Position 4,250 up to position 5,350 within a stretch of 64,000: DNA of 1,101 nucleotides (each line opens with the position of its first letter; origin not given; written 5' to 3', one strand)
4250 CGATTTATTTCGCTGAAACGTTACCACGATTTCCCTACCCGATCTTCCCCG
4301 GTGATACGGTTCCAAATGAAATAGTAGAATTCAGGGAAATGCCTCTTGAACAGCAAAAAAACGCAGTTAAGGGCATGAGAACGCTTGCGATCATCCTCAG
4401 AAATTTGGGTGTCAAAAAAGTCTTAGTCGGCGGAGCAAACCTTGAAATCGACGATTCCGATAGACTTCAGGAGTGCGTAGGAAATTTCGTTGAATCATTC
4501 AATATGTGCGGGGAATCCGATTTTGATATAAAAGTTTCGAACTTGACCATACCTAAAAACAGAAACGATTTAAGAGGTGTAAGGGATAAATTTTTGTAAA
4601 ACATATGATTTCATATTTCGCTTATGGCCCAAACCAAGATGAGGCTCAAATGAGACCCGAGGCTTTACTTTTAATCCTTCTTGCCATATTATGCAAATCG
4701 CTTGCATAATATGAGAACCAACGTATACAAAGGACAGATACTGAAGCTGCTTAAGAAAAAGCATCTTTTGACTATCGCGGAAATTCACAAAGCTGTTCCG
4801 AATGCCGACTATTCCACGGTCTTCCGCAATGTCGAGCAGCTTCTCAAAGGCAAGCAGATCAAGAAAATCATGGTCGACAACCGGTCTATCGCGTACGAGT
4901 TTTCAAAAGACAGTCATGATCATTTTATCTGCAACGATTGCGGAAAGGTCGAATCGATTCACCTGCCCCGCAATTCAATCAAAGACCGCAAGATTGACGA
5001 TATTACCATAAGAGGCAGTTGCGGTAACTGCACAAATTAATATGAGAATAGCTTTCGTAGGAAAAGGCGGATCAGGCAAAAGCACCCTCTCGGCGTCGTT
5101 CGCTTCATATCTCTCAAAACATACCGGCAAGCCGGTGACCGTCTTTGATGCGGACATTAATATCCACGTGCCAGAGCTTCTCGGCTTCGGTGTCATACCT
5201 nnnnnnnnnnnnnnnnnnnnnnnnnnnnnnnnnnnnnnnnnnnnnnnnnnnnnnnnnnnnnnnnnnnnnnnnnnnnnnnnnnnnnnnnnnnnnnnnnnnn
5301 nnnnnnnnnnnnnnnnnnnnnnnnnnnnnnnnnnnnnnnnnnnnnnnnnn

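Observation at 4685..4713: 29-bp perfect palindrome (12-5-12) ending in the start codon of the Fur-family gene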

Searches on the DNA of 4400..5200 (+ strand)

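Call 62: search_rna_families(source=L048, start=6300, end=6800, threshold=evalue, max_evalue=1)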
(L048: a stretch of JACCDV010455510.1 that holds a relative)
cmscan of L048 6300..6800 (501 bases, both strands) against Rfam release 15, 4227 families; matches with E-value up to 1: 2.
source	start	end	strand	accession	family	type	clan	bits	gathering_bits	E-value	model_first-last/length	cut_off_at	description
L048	6627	6705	+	RF04348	Plastid-psbM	Cis-reg;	-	28.5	52.7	0.044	1-79/79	no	Plastid-psbM 3UTR RNA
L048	6560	6726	-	RF02933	ARRPOF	Gene; sRNA;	-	14.4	127.2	0.38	1-256/256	no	ARRPOF RNA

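Call 63: search_rna_families(source=window, start=4400, end=5200, threshold=evalue, max_evalue=1)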
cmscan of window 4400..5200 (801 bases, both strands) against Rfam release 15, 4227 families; matches with E-value up to 1: 0.
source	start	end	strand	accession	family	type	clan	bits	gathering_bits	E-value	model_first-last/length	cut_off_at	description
